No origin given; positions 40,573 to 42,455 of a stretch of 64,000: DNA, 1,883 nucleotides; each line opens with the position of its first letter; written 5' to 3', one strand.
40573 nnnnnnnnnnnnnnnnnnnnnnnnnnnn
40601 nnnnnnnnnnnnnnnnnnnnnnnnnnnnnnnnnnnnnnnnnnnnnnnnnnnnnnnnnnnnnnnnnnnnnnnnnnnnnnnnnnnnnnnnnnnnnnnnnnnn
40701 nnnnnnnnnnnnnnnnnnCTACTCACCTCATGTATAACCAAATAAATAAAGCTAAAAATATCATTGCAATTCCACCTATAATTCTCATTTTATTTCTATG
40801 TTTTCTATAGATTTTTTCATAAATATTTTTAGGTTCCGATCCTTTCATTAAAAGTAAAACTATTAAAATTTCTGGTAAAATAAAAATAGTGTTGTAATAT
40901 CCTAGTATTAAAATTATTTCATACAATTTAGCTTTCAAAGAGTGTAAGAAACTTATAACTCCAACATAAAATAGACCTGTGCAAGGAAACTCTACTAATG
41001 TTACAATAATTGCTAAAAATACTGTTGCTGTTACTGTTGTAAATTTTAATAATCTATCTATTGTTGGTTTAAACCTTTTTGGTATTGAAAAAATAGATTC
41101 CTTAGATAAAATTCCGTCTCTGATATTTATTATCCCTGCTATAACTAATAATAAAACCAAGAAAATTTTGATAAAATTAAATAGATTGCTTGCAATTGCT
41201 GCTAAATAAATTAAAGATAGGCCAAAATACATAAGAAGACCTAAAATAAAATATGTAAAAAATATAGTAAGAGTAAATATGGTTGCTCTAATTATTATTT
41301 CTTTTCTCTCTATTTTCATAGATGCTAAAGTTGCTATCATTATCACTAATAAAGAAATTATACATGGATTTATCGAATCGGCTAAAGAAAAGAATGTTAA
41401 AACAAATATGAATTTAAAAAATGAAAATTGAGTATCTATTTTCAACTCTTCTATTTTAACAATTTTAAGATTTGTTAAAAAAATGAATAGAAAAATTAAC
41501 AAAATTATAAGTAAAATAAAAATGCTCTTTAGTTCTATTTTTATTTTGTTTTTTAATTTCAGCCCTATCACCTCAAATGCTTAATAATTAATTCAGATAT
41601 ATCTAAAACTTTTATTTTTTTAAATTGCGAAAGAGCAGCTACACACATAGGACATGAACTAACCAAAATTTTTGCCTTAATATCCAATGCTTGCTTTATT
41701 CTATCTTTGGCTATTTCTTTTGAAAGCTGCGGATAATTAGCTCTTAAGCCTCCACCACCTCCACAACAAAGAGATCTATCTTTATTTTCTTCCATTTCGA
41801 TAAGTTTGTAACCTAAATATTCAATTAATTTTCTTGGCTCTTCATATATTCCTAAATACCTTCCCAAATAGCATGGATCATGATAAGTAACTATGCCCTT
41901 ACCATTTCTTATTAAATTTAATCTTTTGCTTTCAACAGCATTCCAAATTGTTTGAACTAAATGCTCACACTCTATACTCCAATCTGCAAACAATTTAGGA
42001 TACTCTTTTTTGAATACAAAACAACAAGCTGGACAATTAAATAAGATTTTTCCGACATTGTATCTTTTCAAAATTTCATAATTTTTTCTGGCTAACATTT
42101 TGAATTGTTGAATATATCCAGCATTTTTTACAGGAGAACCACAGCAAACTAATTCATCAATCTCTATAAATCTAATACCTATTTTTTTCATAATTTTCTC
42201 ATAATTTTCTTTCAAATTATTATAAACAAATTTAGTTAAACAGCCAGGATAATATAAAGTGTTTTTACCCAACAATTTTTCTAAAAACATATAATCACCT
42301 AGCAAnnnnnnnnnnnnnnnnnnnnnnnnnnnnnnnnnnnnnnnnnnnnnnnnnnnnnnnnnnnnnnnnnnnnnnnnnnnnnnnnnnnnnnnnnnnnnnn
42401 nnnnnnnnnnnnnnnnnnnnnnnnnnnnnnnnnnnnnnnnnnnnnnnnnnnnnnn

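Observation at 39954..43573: Candidate novel transmembrane thiol-disulfide relay: LUD/4Fe-4S and CCG-domain Fe-S proteins coupled to a CcdA-like membrane protein and an extracytoplasmic CPHC thioredoxin-fold protein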

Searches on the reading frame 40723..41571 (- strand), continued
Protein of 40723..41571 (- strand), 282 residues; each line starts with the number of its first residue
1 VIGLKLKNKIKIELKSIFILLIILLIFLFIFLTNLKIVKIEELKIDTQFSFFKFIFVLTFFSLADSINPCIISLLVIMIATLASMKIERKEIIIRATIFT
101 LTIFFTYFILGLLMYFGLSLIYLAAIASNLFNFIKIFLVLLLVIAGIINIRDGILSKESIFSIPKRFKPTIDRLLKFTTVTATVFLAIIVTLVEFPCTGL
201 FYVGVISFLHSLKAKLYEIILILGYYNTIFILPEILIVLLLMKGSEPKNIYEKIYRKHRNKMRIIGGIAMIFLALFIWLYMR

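Call 37: fold_search(model_id=the predicted structure, library=pdb)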
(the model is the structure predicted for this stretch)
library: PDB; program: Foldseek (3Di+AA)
matches with E <= 10: 91; with E <= 0.001: 0
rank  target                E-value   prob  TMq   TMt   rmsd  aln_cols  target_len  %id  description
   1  8wre_A                8.6e-01  0.51  0.29  0.22   9.4       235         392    9  Human VMAT2 in complex with dopamine (released 2024-09-25)
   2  8wlm                  9.0e-01  0.38  0.28  0.22   9.9       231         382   11  Cryo-EM structure of human VMAT2 in presence of 5-HT, determined in an outward-facing conformation (released 2024-06-12)
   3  7z6m                  1.2e+00  0.10  0.17  0.19  16.2       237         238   13  Crystal structure of Zn2+-transporter BbZIP in a cadmium bound state (released 2022-08-10)
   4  7ckr_A                1.3e+00  0.44  0.29  0.23   8.9       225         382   13  Cryo-EM structure of the human MCT1/Basigin-2 complex in the presence of anti-cancer drug candidate BAY-8002 in the ou (released 2020-12-23)
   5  7l16                  1.4e+00  0.14  0.23  0.17  11.7       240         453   14  Crystal structure of sugar-bound melibiose permease MelB (released 2021-08-04)
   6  7qoa_B                1.6e+00  0.09  0.19  0.15  16.3       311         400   14  Structure of CodB, a cytosine transporter in an outward-facing conformation (released 2022-07-13)
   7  9old                  1.9e+00  0.12  0.23  0.17  11.9       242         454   14  Crystal structure of alpha-NPG-bound D59C MelBSt (released 2026-02-04)
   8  5tsb                  2.0e+00  0.09  0.19  0.22  15.6       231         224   12  Crystal structure of the Zrt-/Irt-like protein from Bordetella bronchiseptica with bound Cd2+ (released 2017-09-20)
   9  9boi                  2.0e+00  0.23  0.31  0.23   9.3       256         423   13  Cryo-EM structure of human Spns1 in complex with LPC (18:1) (released 2025-01-01)
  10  8vzo_A                2.1e+00  0.33  0.31  0.24   8.2       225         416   10  Cryo-EM structure of FLVCR2 in the outward-facing state with choline bound (released 2024-05-01)
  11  8czj_A                2.4e+00  0.06  0.17  0.16  17.4       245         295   13  A bacteria Zrt/Irt-like protein in the apo state (released 2023-02-22)
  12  9jbt                  2.6e+00  0.23  0.31  0.24  10.5       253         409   13  Structure of LAT4 in complex with Phe (released 2026-03-11)
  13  9okg                  2.6e+00  0.11  0.22  0.14  18.9       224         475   13  Cryo-EM structure of human SV2A in complex with levetiracetam (released 2025-12-10)
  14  8uck_A                2.8e+00  0.13  0.24  0.20  12.6       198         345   12  Komagataella pastoris Cytochrome c oxidase (9 subunits) in complex with human VMAT2 (released 2024-10-09)
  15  9kl5                  3.1e+00  0.12  0.23  0.15  17.0       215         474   15  Cryo-EM strucuture of human OAT1 in complex with probenecid (released 2025-11-05)
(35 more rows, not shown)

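Call 38: search_solved_structures(query=A2, max_evalue=10, show_alignments=2)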
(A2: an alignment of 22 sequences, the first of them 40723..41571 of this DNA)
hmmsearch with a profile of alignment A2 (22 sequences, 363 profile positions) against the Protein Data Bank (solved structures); distinct sequences matched with E-value up to 10: 292 (the best 60 are shown).
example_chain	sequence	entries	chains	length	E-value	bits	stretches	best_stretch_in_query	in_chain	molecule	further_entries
8eky_M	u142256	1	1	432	4.1e-07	32.6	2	20-96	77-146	Thioredoxin domain-containing protein 5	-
3ziv_A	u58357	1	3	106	7.7e-06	28.4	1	18-95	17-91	AECA THIOREDOXIN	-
8xyw_A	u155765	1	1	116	1.2e-05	27.7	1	23-92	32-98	De novo designed Trx-3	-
2ynx_A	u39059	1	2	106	1.3e-05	27.7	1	19-95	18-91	LACA THIOREDOXIN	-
2yzu_A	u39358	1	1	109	1.5e-05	27.4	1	24-101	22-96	Thioredoxin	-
2cvk_A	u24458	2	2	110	1.6e-05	27.4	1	24-101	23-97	Thioredoxin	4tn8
1fo5_A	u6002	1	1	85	2e-05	27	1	21-108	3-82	THIOREDOXIN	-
2fd3_A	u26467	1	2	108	2.8e-05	26.6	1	24-91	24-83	Thioredoxin 1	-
1ti3_A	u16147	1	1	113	5.5e-05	25.6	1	20-95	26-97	thioredoxin H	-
2yn1_A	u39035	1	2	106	5.6e-05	25.6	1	25-92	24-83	LGPCA THIOREDOXIN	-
2e0q_A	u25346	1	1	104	0.00012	24.5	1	17-95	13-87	thioredoxin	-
7ool_A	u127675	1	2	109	0.00013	24.4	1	18-91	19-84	Thioredoxin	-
4ba7_A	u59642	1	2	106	0.00013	24.4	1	25-95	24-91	LBCA THIOREDOXIN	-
4ulx_A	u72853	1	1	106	0.00016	24.1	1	25-110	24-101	LPBCA-L89K THIOREDOXIN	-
6ali_A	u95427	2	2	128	0.00016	24.1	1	25-106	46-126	Thioredoxin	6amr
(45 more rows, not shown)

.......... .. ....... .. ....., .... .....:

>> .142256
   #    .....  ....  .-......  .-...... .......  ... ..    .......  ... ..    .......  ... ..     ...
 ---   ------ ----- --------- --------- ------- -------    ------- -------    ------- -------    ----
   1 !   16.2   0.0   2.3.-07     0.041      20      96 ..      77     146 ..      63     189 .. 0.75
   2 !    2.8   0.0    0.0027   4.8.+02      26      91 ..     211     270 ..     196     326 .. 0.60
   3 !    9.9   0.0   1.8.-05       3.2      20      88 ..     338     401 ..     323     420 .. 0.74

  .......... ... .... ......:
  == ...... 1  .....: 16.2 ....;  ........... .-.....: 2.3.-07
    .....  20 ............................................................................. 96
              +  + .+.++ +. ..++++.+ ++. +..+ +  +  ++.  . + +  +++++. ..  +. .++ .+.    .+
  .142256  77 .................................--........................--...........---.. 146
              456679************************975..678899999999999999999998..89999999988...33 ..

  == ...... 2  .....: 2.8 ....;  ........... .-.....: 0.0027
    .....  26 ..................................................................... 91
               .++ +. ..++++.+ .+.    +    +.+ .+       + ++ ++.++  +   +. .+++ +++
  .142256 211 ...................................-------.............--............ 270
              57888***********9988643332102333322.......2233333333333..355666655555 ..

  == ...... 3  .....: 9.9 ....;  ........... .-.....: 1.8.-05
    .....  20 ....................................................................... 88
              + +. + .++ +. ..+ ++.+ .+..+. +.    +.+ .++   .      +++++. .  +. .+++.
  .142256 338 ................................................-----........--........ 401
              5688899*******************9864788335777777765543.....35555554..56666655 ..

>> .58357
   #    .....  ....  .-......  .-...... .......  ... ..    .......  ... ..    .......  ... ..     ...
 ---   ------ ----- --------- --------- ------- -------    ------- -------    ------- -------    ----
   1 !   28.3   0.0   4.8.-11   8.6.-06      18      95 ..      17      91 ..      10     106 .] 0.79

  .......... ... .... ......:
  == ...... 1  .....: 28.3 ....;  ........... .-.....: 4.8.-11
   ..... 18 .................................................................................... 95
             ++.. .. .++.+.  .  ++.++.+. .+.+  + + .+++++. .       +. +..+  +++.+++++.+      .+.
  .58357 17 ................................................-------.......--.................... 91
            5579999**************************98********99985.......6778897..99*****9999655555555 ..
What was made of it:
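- The fused domain hits solved thioredoxins at 1e-5 to 4e-7 (call 38).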

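Call 41: search_solved_structures(query=A4, max_evalue=10, show_alignments=3)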
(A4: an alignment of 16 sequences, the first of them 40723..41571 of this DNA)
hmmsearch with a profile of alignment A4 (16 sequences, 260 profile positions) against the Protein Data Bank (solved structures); distinct sequences matched with E-value up to 10: 1.
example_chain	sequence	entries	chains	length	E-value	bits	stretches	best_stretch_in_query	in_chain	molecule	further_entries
5vkv_A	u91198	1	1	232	4.9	9.7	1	55-128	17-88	Cytochrome c-type biogenesis protein CcdA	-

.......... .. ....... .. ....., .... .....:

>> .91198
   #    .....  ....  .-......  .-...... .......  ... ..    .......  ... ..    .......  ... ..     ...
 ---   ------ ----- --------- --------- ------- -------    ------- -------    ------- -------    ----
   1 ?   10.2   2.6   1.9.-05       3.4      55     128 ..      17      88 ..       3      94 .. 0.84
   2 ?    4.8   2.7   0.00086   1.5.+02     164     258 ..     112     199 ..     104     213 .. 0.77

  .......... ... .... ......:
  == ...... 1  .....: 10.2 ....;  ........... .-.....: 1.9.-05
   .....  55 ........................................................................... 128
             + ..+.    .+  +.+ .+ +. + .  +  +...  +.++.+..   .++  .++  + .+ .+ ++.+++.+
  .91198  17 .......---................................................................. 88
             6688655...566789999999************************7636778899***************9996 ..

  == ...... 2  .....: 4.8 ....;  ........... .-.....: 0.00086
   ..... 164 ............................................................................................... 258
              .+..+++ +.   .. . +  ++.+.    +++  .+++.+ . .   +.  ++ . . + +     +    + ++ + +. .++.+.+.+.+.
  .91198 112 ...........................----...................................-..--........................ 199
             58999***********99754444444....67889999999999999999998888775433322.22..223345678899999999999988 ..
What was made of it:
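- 40723..41571 (-): CcdA/DsbD-superfamily membrane protein: an extra N-terminal TM helix plus a 6-TM core. Its only cysteines are C70 (NPC, codon 41362-41364) and C197 (FPCTG, codon 40981-40983). The only PDB sequence hit is CcdA 5VKV; E=4.9 is not significant, but both Cys align (call 41).
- On CcdA/DsbD transmembrane thiol-disulfide transporters: 5VKV CcdA is the only PDB hit, at E=4.9, with both Cys aligned (call 41).
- Tried and rejected: A4 gave only 5VKV CcdA at E=4.9 (call 41).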

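Call 42: search_protein_families(library=pfam, alignment_id=A4, max_evalue=0.01)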
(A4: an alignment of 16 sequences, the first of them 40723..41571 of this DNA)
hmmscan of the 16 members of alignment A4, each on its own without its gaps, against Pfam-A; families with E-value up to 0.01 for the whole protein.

A. member 1, window:40723-41571:- (282 aa): 2 families
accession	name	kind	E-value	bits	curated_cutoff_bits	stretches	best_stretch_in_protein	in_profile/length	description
PF11139.14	SfLAP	-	4.8e-10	39.7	35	1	60-277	3-208/213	Sap, sulfolipid-1-addressing protein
PF13386.12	DsbD_2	-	0.0012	19.2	24.9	1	61-211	5-146/199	Cytochrome C biogenesis protein transmembrane region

B. families by the number of members that match (of 16 scanned): 4 families
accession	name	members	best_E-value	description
PF11139.14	SfLAP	12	2.5e-11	Sap, sulfolipid-1-addressing protein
PF02683.22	DsbD_TM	3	7.3e-07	Cytochrome C biogenesis protein transmembrane domain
PF13386.12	DsbD_2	1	0.0012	Cytochrome C biogenesis protein transmembrane region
PF12822.12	ECF_trnsprt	1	0.0047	ECF transporter, substrate-specific component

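Call 70: search_solved_structures(query=A6, max_evalue=10, show_alignments=2)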
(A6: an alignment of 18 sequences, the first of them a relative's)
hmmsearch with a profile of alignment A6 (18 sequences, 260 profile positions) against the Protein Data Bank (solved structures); distinct sequences matched with E-value up to 10: 4.
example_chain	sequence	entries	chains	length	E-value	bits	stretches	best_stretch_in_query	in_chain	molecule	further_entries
9mak_B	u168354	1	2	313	0.27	13.9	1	56-119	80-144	ATP-sensitive inward rectifier potassium channel 10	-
8i5m_A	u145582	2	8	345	0.31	13.7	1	56-119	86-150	ATP-sensitive inward rectifier potassium channel 10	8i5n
9ma5_B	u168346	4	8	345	0.33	13.6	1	56-119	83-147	ATP-sensitive inward rectifier potassium channel 10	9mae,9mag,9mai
8zo9_h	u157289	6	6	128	1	12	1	120-162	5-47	PsaR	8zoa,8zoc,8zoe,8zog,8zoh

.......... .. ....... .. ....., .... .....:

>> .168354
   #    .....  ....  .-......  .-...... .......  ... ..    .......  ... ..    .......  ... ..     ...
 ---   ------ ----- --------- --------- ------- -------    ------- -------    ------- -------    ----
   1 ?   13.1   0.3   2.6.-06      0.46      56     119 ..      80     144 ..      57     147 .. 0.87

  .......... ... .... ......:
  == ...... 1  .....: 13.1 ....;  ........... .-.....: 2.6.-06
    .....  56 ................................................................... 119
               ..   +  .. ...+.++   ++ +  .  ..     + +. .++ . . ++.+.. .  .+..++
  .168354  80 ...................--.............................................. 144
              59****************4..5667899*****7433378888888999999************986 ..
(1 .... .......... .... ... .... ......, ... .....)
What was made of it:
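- On CcdA/DsbD transmembrane thiol-disulfide transporters: Profile A6 missed it (call 70).
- The match to 5VKV has E=4.9 (call 41), and a second profile missed it (call 70).
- Tried and rejected: A6 gave only chance hits (call 70).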

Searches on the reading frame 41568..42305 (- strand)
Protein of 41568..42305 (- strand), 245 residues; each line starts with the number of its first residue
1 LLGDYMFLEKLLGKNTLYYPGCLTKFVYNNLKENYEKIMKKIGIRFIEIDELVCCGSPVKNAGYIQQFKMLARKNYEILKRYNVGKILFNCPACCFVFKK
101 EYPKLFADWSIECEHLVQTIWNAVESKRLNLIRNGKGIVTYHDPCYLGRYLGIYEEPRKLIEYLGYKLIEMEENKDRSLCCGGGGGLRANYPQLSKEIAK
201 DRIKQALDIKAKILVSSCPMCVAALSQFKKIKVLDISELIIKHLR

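Call 3: search_protein_families(library=pfam, proteins=[window:41568-42305:-], max_evalue=0.1)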
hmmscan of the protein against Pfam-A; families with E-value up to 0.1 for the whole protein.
window:41568-42305:- (245 aa): 1 family
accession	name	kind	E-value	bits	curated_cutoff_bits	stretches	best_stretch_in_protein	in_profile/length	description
PF02754.22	CCG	-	2.2e-32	111.4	20.6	2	139-225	1-84/85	Cysteine-rich domain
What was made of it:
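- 41568..42305 (-): HdrB/LutA-like subunit with two complete CCG motifs. The likely true start is the ATG at 42290. PF02754 E=2.2e-32, two stretches (call 3).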

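Call 4: search_protein_families(library=ncbifam, proteins=[window:41568-42305:-], max_evalue=0.1)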
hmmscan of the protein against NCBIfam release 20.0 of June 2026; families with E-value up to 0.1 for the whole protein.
window:41568-42305:- (245 aa): 13 families
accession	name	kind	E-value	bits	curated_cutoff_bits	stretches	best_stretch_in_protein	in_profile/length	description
NF045670.1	quin_L_LdhH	equivalog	1.1e-42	146.2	800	1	15-238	468-703/706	L-lactate dehydrogenase (quinone) large subunit LdhH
NF004898.0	PRK06259.1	equivalog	2.4e-39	135.3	385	1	17-240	265-484/488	fumarate reductase (CoM/CoB) subunit TfrB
NF008369.0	PRK11168.1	equivalog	2e-22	79.6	278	1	14-239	167-394/401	anaerobic glycerol-3-phosphate dehydrogenase subunit C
NF045663.1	diclust_near_Sec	equivalog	7.8e-22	77.2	530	1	15-230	421-623/759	pyridine nucleotide-disulfide oxidoreductase/dicluster-binding protein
NF045724.1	ferredox_TmcB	equivalog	4.3e-17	61.8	735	1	68-235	241-414/430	electron transfer complex ferredoxin TmcB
NF045796.1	DsrK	equivalog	2.2e-15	56.2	400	1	110-241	296-432/453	sulfate reduction electron transfer complex DsrMKJOP subunit DsrK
NF008434.0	PRK11274.1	equivalog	1e-14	54.3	333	1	15-241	169-404/409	glycolate oxidase subunit GlcF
NF045711.1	sulf_resp_HmcF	equivalog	8.2e-14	51.2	750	1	111-237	307-437/457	sulfate respiration complex iron-sulfur protein HmcF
TIGR03379.1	glycerol3P_GlpC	equivalog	5.8e-13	48.4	279.9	1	14-233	162-385/397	anaerobic glycerol-3-phosphate dehydrogenase subunit GlpC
TIGR03288.1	CoB_CoM_SS_B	equivalog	9.2e-13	48.1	345.15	2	154-223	166-235/290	CoB--CoM heterodisulfide reductase subunit B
NF042965.1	MFR_anch_SdhE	equivalog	5.6e-07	29.4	500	1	17-100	4-86/282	8-methylmenaquinol:fumarate reductase membrane anchor subunit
NF041780.1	hetero_SS_HdrB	equivalog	6.3e-07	29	450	2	159-229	187-255/304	ferredoxin:CoB-CoM heterodisulfide reductase subunit HdrB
NF049975.1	2HglutDHaseYdiJ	equivalog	0.014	13.1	1350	1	23-125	795-898/1018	D-2-hydroxyglutarate dehydrogenase YdiJ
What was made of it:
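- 41568..42305 (-): Best NCBIfam hits are the C-terminal half of LdhH (1e-42) and TfrB (2e-39), both below cut-off (call 4).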
